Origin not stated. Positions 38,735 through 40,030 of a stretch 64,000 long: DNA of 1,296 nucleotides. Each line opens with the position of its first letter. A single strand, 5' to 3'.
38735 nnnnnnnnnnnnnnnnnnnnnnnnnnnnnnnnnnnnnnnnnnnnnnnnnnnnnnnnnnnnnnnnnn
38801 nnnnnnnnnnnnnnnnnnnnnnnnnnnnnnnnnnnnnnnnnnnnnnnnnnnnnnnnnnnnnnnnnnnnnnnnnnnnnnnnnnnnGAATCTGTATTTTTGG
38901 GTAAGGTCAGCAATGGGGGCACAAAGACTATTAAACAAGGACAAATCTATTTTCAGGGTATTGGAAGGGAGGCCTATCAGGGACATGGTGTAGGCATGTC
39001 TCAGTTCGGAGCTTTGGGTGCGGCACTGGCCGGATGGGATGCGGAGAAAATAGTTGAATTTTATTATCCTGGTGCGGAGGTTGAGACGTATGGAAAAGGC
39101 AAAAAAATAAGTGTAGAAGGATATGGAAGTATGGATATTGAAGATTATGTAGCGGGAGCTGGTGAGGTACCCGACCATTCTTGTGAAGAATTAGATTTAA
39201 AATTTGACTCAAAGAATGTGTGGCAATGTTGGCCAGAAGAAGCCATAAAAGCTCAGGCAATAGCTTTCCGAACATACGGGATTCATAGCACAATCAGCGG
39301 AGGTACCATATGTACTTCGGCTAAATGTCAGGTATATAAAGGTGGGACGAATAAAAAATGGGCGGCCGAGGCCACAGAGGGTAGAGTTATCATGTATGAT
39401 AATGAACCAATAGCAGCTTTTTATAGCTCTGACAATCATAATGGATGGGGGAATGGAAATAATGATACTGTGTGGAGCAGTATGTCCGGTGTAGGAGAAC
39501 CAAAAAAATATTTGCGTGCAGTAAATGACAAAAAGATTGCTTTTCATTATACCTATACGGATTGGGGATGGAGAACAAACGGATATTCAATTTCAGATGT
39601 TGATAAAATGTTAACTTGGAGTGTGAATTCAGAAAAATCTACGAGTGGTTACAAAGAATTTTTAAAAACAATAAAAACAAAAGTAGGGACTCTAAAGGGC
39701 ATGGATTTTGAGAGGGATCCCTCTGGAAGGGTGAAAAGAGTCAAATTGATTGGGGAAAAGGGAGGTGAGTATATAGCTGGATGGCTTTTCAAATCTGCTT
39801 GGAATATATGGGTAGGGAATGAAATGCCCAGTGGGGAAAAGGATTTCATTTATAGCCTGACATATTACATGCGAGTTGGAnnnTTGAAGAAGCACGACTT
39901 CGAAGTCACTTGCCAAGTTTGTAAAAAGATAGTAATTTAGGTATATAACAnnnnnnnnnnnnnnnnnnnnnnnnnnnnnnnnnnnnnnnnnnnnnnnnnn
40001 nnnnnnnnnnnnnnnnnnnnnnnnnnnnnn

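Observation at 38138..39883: A SpoIID/LytB cell-wall hydrolase domain fused to a long secreted coiled coil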

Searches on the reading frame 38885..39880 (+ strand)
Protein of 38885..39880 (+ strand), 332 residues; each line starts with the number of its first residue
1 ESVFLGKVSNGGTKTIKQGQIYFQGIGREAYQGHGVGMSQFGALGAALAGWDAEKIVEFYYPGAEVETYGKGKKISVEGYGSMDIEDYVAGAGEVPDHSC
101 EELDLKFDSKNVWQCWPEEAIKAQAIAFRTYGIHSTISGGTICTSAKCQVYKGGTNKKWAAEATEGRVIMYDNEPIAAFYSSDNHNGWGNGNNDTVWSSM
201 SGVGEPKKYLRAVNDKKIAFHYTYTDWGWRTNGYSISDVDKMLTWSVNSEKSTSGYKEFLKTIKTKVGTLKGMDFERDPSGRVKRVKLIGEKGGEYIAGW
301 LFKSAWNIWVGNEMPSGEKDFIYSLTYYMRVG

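Call 7: find_homologous_proteins(query=window:38885-39880:+, max_evalue=0.001)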
Query window:38885-39880:+ (332 aa): 197 proteins with E <= 0.001 among 2119 candidates; the best 120 are listed.
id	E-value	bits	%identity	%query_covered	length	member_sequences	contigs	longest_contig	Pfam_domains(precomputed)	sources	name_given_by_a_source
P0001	3.2e-225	765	100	100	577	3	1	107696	PF08486.16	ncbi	-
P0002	1.5e-159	549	69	100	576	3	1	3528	PF08486.16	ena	-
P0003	3.6e-155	534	68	100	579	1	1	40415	PF08486.16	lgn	-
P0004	7.6e-153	527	66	99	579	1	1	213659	PF08486.16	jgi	jgi:peptidoglycan hydrolase-like amidase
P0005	5.1e-149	514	65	100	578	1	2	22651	PF11932.14,PF08486.16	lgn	-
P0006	2.8e-148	512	65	99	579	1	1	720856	PF08486.16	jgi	jgi:SpoIID/LytB domain protein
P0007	4.0e-146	505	63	100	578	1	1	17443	PF08486.16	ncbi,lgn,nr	ncbi:hypothetical protein KBD45_04290 [Candidatus Dojkabacteria bacterium]|nr:hypothetical protein [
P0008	1.2e-144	500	65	99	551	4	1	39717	PF08486.16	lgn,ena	-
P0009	1.5e-143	496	62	99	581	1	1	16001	PF08486.16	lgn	-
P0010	4.6e-137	475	66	89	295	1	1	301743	PF08486.16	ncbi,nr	ncbi:hypothetical protein GF362_04460 [Candidatus Dojkabacteria bacterium]|nr:hypothetical protein [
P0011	2.8e-128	446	68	83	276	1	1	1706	PF08486.16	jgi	jgi:SpoIID/LytB domain protein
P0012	4.0e-118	412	67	75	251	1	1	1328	PF08486.16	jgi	jgi:SpoIID/LytB domain protein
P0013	6.0e-112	392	53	94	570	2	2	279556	PF08486.16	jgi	jgi:peptidoglycan hydrolase-like amidase/predicted nucleic acid-binding Zn-ribbon protein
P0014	1.2e-111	391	54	95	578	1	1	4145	PF08486.16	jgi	jgi:SpoIID/LytB domain protein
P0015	2.3e-105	370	51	100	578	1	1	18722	PF08486.16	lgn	-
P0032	1.6e-78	282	46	95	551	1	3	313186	PF08486.16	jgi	jgi:predicted nucleic acid-binding Zn-ribbon protein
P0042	2.6e-66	242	43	97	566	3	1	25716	PF08486.16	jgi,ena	-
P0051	3.8e-61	225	42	95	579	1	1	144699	PF08486.16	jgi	jgi:peptidoglycan hydrolase-like amidase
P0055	4.3e-56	208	41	96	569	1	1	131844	PF11932.14,PF08486.16,PF07889.18,PF12795.13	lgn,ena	-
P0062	9.4e-19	86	43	45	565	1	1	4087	PF08486.16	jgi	jgi:SpoIID/LytB domain protein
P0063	9.6e-17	79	29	68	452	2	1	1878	PF08486.16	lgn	-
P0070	5.5e-12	63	25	82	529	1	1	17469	PF08486.16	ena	-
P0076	3.1e-11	61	31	40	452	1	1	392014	PF08486.16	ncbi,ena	-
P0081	1.3e-10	59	25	77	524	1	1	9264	PF08310.18,PF08486.16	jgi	jgi:SpoIID/LytB domain protein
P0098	5.2e-9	54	61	11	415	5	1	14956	PF08486.16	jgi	jgi:stage II sporulation protein D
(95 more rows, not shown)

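Call 10: find_encoding_contigs(protein=P0006, flank=10000, max_places=1)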
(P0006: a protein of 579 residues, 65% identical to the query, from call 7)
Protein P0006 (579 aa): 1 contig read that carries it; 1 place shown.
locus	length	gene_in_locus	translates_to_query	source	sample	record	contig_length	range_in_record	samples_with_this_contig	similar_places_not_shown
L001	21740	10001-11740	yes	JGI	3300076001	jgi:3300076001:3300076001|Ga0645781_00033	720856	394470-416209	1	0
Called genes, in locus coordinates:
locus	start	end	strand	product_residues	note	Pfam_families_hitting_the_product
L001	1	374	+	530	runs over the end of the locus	PF00025:Arf (weak), PF00009:GTP_EFTU, PF00071:Ras (weak), PF01926:MMR_HSR1, PF02421:FeoB_N, PF10662:PduV-EutP (weak), PF22042:EF-G_D2, PF11987:IF-2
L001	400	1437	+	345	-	PF02388:FemAB, PF13480:Acetyltransf_6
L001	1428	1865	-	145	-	PF02590:SPOUT_MTase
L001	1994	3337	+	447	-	-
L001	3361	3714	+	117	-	PF18895:T4SS_pilin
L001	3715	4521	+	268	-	-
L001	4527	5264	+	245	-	-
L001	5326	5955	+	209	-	-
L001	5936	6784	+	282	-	-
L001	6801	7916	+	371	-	PF00149:Metallophos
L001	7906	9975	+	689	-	PF02463:SMC_N, PF13175:AAA_15, PF13476:AAA_23, PF13514:AAA_27, PF13304:AAA_21 (faint)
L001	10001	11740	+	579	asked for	PF08486:SpoIID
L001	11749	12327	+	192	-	-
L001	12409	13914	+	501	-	-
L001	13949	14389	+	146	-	PF01668:SmpB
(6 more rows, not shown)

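Call 11: find_encoding_contigs(protein=P0013, flank=10000, max_places=1)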
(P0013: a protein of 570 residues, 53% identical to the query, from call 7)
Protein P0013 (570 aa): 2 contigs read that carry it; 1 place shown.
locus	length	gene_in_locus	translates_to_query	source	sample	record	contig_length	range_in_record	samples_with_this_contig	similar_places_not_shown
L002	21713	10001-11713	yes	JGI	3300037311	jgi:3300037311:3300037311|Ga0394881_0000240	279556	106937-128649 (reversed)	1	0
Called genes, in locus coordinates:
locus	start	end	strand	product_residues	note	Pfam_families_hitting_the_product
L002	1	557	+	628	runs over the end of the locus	-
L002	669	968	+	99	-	PF00166:Cpn10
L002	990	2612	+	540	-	PF00118:Cpn60_TCP1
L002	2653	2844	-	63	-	-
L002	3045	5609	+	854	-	PF13191:AAA_16 (faint), PF13401:AAA_22 (faint), PF05621:TniB (faint), PF00158:Sigma54_activat (weak), PF00004:AAA (weak), PF07724:AAA_2, PF07728:AAA_5, PF10431:ClpB_D2-small, +2 more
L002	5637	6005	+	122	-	PF18895:T4SS_pilin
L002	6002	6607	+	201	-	-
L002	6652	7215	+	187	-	-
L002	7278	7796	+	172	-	-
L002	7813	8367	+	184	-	PF04956:TrbC (faint), PF18895:T4SS_pilin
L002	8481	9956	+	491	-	-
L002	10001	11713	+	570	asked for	PF08486:SpoIID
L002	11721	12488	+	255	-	-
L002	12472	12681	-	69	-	-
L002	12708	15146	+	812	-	-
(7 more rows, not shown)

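Call 12: find_encoding_contigs(protein=P0032, flank=10000, max_places=1)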
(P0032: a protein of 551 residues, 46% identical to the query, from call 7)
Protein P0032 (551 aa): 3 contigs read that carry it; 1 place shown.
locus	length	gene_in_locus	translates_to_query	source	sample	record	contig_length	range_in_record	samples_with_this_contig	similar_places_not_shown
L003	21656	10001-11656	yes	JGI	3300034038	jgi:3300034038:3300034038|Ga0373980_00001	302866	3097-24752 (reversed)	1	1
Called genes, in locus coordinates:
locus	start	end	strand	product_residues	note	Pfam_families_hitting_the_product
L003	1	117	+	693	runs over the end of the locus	-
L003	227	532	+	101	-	PF00166:Cpn10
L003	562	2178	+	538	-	PF00118:Cpn60_TCP1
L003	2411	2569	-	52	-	-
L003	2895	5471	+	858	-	PF13191:AAA_16 (faint), PF13401:AAA_22 (faint), PF20720:nSTAND3 (faint), PF00158:Sigma54_activat (weak), PF00004:AAA, PF07724:AAA_2, PF07728:AAA_5, PF10431:ClpB_D2-small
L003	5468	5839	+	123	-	PF18895:T4SS_pilin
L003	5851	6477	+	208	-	-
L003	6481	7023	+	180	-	-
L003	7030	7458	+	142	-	-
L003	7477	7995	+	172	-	-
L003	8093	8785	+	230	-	-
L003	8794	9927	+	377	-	-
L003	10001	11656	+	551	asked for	PF08486:SpoIID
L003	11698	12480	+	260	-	-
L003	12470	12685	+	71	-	-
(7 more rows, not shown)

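Call 32: find_encoding_contigs(protein=P0051, flank=10000, max_places=1)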
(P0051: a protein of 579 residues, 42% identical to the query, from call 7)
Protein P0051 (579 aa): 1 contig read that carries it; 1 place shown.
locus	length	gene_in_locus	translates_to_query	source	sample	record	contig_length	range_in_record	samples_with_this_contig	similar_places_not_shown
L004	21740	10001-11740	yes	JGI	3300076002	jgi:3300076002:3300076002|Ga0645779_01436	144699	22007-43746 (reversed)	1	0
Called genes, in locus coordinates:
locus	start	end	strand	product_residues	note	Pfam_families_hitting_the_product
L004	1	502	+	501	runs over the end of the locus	PF18998:Flg_new_2, PF09603:Fib_succ_major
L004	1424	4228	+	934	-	PF00133:tRNA-synt_1, PF09334:tRNA-synt_1g (weak), PF08264:Anticodon_1, PF19302:DUF5915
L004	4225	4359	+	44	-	-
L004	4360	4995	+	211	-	PF01966:HD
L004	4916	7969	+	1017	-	PF00580:UvrD-helicase, PF13245:AAA_19, PF13604:AAA_30 (faint), PF13361:UvrD_C, PF13538:UvrD_C_2 (faint), PF12705:PDDEXK_1, PF01930:Cas_Cas4 (weak)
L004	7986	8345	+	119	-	PF18895:T4SS_pilin (weak)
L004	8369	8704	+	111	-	PF18895:T4SS_pilin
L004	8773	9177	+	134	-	PF18895:T4SS_pilin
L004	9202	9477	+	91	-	PF18895:T4SS_pilin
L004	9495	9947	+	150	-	PF18895:T4SS_pilin (weak)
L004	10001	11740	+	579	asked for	PF08486:SpoIID (weak)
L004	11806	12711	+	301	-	-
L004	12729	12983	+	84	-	PF18901:DUF5657 (weak)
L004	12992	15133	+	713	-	-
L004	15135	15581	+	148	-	PF01668:SmpB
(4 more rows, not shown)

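Call 33: find_encoding_contigs(protein=P0055, flank=10000, max_places=1)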
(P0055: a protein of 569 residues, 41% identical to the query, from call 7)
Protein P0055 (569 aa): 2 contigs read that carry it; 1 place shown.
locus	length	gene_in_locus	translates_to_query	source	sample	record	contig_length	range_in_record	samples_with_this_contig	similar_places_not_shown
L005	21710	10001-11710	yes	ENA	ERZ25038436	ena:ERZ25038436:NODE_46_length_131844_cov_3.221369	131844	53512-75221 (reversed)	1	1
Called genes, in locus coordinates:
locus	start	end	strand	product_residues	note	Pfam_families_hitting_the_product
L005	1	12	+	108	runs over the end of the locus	-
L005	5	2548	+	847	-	PF13238:AAA_18 (faint), PF00004:AAA, PF17871:AAA_lid_9, PF00158:Sigma54_activat, PF00004:AAA, PF07724:AAA_2, PF07728:AAA_5, PF10431:ClpB_D2-small, +13 more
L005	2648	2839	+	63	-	-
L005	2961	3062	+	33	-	-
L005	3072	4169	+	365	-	-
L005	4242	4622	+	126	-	PF18895:T4SS_pilin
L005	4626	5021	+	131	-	-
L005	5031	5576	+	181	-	-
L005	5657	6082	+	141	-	-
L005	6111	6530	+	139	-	-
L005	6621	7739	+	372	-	PF00149:Metallophos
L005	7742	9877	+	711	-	PF02463:SMC_N (weak), PF13175:AAA_15, PF13476:AAA_23 (weak), PF13514:AAA_27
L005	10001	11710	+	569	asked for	PF07889:DUF1664 (weak), PF11932:DUF3450 (faint), PF12795:MscS_porin (weak), PF08486:SpoIID (faint)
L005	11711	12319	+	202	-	-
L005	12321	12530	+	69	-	PF18901:DUF5657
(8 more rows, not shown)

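Call 34: find_encoding_contigs(protein=P0042, flank=10000, max_places=1)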
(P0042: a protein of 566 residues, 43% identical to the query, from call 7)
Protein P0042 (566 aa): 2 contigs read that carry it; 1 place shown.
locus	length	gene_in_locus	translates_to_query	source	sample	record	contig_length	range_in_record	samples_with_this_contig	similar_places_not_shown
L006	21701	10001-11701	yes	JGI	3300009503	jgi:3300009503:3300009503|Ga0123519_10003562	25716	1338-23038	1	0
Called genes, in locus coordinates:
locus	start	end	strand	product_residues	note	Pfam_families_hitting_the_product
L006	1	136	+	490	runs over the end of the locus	?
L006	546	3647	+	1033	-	PF00580:UvrD-helicase, PF13086:AAA_11 (faint), PF13245:AAA_19, PF13361:UvrD_C, PF13538:UvrD_C_2 (faint), PF12705:PDDEXK_1, PF01930:Cas_Cas4 (weak)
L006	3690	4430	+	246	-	PF18895:T4SS_pilin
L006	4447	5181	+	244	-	PF18895:T4SS_pilin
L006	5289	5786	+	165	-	PF18895:T4SS_pilin (weak)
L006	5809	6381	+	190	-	-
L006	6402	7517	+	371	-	PF00149:Metallophos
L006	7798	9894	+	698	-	PF02463:SMC_N, PF13175:AAA_15, PF13476:AAA_23, PF13514:AAA_27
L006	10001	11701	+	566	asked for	PF08486:SpoIID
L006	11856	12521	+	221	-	-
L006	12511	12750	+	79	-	-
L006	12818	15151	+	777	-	-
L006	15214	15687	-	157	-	PF01668:SmpB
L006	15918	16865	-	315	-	-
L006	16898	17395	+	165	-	-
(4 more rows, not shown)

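Call 64: find_encoding_contigs(protein=P0062, flank=10000, max_places=3)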
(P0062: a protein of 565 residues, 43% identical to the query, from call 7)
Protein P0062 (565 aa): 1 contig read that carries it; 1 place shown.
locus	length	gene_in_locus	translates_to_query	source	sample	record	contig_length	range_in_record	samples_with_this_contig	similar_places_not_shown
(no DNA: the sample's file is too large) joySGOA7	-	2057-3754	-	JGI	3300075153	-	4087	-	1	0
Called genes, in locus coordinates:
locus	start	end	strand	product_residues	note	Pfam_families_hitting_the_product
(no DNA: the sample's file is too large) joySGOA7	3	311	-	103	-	?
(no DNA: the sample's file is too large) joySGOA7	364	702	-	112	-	PF18895:T4SS_pilin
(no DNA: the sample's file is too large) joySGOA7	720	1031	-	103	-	PF18895:T4SS_pilin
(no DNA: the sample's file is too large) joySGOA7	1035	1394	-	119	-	PF06664:WLS-like_TM (weak), PF18895:T4SS_pilin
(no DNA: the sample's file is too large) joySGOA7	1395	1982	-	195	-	PF18895:T4SS_pilin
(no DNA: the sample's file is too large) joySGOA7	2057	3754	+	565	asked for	PF08486:SpoIID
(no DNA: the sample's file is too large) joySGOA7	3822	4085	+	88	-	?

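Call 66: find_homologous_proteins(query=P0062, max_evalue=0.00001)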
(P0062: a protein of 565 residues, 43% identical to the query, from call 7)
Query P0062 (565 aa): 4531 proteins with E <= 0.00001 among 8000 candidates; the best 120 are listed.
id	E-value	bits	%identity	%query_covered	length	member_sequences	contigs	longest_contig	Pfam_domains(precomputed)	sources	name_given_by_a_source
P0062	0.0e+0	1260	100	100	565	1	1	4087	PF08486.16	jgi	jgi:SpoIID/LytB domain protein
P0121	0.0e+0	1014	81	100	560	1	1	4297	PF08486.16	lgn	-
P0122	4.7e-296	1001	78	100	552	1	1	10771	PF08486.16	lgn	-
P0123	1.6e-262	890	72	100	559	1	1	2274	PF08486.16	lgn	-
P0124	8.0e-262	888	72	100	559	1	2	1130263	PF08486.16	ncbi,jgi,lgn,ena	ncbi:MAG: SpoIID/LytB domain-containing protein [Microgenomates group bacterium]|jgi:SpoIID/LytB dom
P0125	5.6e-247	839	68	96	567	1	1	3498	PF08486.16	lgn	-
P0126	3.8e-243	826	68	93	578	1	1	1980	PF08486.16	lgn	-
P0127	6.9e-240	815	67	94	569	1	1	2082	PF08486.16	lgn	-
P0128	1.5e-239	814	67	93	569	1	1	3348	PF08486.16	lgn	-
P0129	5.1e-238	809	65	99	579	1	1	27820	PF08486.16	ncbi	-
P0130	9.3e-233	792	62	99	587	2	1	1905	PF08486.16,PF24568.2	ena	-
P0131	1.2e-229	781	63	100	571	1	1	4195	PF08486.16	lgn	-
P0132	1.6e-227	774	62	100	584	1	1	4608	PF08486.16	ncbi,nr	ncbi:MAG: SpoIID/LytB protein [Microgenomates group bacterium Gr01-1014_80]|nr:MAG: SpoIID/LytB prot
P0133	4.7e-227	773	61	100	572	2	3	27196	PF08486.16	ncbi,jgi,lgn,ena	-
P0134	5.2e-227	773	61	100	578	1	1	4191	PF08486.16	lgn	-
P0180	1.3e-216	738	60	100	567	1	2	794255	PF08486.16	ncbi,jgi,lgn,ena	-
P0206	1.6e-213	728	59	100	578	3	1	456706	PF08486.16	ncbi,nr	ncbi:SpoIID/LytB domain-containing protein [Candidatus Daviesbacteria bacterium]|nr:SpoIID/LytB doma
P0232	2.2e-204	698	60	93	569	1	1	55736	PF08486.16,PF24568.2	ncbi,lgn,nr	ncbi:MAG: SpoIID/LytB domain-containing protein [Candidatus Daviesbacteria bacterium]|nr:SpoIID/LytB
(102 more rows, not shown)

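Call 67: find_encoding_contigs(protein=P0124, flank=10000, max_places=1)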
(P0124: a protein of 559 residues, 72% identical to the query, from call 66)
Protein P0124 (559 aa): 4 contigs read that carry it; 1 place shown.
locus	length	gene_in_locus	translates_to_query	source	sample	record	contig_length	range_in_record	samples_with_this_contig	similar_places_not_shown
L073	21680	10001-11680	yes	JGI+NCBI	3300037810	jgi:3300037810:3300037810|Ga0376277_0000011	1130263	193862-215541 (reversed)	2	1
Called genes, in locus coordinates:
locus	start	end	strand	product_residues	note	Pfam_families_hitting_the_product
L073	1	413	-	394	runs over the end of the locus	PF12666:PrgI (weak), PF13620:CarboxypepD_reg (faint)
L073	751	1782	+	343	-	-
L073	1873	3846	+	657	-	-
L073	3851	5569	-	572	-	-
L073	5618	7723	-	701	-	-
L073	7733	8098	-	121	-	-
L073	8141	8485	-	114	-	PF18895:T4SS_pilin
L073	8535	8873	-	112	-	PF18895:T4SS_pilin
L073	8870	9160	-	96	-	PF18895:T4SS_pilin (weak)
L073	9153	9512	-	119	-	PF18895:T4SS_pilin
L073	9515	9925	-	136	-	PF18895:T4SS_pilin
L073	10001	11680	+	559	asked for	PF08486:SpoIID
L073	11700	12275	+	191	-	PF03703:bPH_2 (weak)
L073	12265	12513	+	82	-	PF18901:DUF5657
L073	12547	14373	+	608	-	-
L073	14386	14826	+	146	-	PF01668:SmpB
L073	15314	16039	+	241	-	PF00156:Pribosyltran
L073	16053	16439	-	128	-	PF00903:Glyoxalase, PF12681:Glyoxalase_2 (weak), PF13669:Glyoxalase_4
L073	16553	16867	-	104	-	PF13392:HNH_3 (weak)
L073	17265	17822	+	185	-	PF18923:DUF5673 (weak)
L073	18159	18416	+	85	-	-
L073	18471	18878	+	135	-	PF00293:NUDIX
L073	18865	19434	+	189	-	PF01728:FtsJ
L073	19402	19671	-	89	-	PF18893:DUF5652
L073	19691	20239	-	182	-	-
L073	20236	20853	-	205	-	PF13023:HD_3, PF12917:YfbR-like, PF01966:HD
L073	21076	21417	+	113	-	PF02261:Asp_decarbox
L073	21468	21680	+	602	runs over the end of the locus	PF01807:Zn_ribbon_DnaG, PF08275:DNAG_N, PF01751:Toprim, PF13155:Toprim_2, PF13662:Toprim_4, PF10410:DnaB_bind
